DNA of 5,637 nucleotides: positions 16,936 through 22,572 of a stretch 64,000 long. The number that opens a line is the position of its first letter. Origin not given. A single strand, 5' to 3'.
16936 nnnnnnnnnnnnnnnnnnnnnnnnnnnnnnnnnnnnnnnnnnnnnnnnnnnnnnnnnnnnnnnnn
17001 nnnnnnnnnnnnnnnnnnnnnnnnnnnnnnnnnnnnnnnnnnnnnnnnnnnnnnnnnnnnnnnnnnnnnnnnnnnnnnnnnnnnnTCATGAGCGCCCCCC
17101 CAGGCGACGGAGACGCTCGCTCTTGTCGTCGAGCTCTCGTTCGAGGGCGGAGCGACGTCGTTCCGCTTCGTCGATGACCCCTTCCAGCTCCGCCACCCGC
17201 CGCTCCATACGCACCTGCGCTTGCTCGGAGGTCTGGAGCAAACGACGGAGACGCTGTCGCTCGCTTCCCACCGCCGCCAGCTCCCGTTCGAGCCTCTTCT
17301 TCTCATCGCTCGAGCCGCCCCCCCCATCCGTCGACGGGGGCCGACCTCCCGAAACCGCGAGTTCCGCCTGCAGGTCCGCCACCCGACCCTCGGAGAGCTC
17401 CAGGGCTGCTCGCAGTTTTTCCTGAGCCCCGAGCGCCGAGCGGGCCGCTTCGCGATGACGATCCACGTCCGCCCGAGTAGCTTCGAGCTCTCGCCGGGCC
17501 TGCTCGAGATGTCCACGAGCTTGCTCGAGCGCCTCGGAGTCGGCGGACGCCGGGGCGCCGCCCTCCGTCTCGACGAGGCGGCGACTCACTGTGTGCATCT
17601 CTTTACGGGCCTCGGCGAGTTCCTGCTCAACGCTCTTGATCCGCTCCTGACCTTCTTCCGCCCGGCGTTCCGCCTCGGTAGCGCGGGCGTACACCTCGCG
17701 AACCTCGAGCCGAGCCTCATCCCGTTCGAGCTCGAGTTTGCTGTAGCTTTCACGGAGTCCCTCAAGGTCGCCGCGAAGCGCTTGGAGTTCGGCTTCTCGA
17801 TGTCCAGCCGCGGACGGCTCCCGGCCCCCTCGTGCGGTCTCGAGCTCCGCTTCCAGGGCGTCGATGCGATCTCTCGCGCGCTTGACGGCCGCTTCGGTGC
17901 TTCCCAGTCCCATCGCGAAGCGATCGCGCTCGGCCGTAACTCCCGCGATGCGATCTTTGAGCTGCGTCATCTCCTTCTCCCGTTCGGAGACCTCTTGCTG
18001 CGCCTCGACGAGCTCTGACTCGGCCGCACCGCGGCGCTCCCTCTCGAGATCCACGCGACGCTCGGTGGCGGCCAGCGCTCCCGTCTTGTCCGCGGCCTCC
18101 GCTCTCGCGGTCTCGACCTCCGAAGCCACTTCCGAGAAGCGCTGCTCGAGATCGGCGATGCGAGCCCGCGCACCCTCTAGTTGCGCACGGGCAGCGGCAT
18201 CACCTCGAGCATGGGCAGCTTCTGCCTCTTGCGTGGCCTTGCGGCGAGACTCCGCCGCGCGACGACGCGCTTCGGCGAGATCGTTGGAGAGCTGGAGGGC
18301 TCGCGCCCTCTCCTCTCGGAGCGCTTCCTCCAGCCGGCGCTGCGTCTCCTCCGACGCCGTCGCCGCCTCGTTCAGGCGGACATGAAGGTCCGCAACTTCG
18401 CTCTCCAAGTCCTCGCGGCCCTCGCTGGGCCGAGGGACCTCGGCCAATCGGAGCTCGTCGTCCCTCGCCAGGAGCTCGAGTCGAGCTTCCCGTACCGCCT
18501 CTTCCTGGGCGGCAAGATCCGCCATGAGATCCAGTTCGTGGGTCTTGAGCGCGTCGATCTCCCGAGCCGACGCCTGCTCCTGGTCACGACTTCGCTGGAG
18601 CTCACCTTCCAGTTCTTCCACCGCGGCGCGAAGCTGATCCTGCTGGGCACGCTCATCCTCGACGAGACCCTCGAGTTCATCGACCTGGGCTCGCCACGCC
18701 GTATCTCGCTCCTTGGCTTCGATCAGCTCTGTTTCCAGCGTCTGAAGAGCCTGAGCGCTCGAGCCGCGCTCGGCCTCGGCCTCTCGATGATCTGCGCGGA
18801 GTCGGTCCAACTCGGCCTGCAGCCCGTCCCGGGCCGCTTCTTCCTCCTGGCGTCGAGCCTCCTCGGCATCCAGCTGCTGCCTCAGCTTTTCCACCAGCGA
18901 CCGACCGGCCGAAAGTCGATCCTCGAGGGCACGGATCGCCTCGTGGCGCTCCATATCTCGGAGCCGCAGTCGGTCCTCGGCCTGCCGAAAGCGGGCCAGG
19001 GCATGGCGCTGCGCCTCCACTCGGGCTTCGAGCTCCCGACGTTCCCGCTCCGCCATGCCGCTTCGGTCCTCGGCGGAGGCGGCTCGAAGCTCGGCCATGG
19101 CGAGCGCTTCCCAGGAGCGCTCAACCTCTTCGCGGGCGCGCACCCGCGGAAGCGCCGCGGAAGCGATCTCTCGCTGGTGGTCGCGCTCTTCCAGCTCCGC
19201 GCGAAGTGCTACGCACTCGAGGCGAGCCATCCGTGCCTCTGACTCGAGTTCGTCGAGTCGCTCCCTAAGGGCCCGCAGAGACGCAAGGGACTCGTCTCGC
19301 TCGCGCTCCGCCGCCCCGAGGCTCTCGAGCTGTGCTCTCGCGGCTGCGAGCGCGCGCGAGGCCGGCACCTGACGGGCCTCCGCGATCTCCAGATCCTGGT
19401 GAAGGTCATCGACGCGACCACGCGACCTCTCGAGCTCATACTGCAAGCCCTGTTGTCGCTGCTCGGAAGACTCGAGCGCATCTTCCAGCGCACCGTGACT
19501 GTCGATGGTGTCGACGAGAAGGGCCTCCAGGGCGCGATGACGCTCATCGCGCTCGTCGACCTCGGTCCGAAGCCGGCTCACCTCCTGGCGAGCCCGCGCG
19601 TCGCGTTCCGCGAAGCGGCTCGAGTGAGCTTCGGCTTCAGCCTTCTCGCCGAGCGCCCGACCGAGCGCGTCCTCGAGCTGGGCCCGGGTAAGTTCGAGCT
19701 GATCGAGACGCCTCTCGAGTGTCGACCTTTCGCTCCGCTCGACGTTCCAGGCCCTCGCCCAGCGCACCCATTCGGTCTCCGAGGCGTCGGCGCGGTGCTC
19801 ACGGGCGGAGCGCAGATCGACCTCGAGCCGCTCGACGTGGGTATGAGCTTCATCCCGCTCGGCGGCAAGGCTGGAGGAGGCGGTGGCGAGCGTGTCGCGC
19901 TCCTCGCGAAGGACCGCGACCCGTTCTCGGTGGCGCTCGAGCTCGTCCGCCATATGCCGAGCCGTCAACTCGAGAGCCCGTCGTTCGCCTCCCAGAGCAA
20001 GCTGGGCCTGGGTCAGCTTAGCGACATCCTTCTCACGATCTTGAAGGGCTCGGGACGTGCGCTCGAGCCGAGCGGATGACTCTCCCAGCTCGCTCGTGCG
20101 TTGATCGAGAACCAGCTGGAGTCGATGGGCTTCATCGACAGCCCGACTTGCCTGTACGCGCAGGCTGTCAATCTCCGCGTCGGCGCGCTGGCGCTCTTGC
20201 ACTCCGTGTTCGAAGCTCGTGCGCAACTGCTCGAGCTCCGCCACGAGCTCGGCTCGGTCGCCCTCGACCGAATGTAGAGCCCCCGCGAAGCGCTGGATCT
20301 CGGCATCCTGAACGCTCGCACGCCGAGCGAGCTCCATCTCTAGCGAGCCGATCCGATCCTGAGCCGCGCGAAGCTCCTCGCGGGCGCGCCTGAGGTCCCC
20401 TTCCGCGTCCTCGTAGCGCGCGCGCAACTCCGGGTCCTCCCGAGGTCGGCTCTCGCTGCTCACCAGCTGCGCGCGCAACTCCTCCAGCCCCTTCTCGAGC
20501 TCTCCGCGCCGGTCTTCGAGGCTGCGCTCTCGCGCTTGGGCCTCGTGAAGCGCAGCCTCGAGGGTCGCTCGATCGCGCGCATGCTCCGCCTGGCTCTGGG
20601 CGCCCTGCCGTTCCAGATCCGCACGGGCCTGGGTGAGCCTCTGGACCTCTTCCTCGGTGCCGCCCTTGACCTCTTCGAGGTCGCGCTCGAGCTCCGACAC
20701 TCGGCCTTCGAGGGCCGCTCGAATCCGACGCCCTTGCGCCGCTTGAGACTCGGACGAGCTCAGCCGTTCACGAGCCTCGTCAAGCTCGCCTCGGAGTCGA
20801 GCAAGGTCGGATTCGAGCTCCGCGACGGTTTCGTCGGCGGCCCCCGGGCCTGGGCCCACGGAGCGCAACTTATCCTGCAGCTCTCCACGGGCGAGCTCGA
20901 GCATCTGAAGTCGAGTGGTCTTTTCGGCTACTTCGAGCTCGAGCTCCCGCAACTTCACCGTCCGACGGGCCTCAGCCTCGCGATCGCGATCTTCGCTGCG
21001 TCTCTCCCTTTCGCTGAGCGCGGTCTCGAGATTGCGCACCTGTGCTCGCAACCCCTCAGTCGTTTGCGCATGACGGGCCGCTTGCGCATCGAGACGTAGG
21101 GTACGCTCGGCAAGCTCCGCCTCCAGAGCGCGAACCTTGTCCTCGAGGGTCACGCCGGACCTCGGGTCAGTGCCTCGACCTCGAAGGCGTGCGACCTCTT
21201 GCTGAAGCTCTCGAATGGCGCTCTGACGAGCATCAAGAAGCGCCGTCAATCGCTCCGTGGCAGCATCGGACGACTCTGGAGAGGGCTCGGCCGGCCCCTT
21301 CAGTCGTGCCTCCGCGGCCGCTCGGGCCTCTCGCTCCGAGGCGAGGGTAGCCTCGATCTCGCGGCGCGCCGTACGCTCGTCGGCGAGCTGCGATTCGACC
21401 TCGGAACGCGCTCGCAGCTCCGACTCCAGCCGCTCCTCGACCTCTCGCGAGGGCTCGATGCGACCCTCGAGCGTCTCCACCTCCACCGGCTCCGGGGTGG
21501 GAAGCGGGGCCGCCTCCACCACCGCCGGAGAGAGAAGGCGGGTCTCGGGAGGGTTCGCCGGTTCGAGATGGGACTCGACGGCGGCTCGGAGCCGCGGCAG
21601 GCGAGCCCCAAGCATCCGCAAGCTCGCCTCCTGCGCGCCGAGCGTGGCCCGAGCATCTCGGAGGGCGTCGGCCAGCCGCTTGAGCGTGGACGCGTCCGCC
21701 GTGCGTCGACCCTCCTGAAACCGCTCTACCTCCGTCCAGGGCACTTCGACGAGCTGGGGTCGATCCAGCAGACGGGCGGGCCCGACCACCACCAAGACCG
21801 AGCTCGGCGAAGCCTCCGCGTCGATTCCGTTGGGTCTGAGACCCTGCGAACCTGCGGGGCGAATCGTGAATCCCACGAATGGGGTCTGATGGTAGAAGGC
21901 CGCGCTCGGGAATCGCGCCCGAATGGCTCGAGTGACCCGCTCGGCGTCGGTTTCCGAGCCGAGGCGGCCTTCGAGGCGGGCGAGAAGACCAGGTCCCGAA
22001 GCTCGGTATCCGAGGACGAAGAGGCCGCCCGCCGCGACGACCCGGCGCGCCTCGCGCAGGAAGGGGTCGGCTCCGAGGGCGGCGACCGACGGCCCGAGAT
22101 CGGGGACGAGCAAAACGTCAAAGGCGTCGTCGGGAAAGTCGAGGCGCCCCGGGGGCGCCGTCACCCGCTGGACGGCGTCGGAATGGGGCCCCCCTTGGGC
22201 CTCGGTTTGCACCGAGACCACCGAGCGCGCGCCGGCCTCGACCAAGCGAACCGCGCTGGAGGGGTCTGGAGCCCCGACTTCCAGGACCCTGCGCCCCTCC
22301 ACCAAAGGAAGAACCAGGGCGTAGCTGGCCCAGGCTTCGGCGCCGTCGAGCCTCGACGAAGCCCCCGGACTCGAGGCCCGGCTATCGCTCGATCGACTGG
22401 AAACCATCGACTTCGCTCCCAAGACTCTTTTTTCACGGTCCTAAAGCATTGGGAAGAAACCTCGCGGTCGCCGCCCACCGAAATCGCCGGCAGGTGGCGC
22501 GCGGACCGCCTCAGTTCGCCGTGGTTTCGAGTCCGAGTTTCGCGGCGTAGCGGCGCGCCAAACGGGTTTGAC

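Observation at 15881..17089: JAMM/MPN+ isopeptidase fused to a catalytically dead ATP-sulfurylase-like module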

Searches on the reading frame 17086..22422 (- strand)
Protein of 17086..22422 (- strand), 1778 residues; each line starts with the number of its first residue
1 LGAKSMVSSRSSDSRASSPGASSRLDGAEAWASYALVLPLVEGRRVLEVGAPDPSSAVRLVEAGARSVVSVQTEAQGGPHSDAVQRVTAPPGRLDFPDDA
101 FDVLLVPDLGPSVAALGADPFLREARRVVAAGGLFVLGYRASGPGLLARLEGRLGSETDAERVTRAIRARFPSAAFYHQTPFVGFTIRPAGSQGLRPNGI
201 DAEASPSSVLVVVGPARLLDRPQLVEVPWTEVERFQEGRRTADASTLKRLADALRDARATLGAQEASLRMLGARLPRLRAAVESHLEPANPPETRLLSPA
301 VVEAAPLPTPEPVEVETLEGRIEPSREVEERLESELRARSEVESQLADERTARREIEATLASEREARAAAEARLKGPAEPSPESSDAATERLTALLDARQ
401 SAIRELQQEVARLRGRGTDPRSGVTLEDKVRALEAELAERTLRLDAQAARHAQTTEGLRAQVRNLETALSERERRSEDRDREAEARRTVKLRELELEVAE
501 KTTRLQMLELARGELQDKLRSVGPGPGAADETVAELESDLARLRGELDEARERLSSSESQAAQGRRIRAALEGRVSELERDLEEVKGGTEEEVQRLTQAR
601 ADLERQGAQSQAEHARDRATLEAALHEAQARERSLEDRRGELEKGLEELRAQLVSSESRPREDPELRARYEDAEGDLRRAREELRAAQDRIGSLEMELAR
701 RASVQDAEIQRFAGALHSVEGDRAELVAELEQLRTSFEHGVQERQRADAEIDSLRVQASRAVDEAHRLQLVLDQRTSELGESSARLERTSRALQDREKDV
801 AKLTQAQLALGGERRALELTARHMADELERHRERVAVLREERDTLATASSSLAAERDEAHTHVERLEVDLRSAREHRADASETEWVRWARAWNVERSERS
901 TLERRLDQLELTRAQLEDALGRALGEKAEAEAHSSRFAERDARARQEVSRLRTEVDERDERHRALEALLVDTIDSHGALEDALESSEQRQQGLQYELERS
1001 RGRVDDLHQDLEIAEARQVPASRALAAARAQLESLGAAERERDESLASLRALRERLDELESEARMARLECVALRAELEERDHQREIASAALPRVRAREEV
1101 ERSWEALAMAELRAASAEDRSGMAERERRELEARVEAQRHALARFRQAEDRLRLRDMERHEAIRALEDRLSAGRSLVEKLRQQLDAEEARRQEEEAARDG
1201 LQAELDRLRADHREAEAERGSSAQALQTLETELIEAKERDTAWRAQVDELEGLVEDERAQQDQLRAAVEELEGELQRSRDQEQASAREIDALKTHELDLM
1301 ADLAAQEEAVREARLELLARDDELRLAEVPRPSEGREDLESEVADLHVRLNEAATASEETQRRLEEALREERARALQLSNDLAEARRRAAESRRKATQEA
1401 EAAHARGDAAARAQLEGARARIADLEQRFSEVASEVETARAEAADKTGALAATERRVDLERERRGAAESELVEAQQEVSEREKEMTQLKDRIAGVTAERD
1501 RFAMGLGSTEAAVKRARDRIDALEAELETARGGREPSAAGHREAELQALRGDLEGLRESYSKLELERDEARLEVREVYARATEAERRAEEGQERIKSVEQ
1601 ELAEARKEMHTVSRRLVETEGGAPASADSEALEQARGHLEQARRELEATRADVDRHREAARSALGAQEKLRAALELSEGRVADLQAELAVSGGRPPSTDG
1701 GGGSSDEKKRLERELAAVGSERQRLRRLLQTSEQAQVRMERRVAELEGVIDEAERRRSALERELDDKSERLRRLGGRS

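Call 9: search_protein_families(library=pfam, proteins=[window:17086-22422:-], max_evalue=0.001)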
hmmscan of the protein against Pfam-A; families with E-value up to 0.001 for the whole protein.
window:17086-22422:- (1778 aa): 0 families

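Call 42: search_protein_families(library=padloc, proteins=[window:17086-22422:-], max_evalue=0.01)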
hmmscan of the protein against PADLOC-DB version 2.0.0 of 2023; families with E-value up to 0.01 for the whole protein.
window:17086-22422:- (1778 aa): 3 families
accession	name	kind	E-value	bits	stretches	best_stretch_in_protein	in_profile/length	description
PDLC03865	LmuB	-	2.7e-11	40.4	2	1422-1766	546-834/1007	-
PDLC03868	LmuB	-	0.00031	17.2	2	517-760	232-477/1035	-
PDLC00580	JetC3|JetC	-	0.00044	16.6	0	671-918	199-444/1068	DUF3584 domain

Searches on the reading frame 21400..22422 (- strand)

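Call 41: search_protein_families(library=ncbifam, proteins=[window:21400-22422:-], max_evalue=0.01)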
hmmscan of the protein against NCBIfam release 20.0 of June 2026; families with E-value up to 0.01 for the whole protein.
window:21400-22422:- (341 aa): 1 family
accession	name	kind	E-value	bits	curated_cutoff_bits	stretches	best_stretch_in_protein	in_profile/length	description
NF001241.0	PRK00216.1-2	equivalog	0.0019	17.9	327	1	37-137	46-147/231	demethylmenaquinone methyltransferase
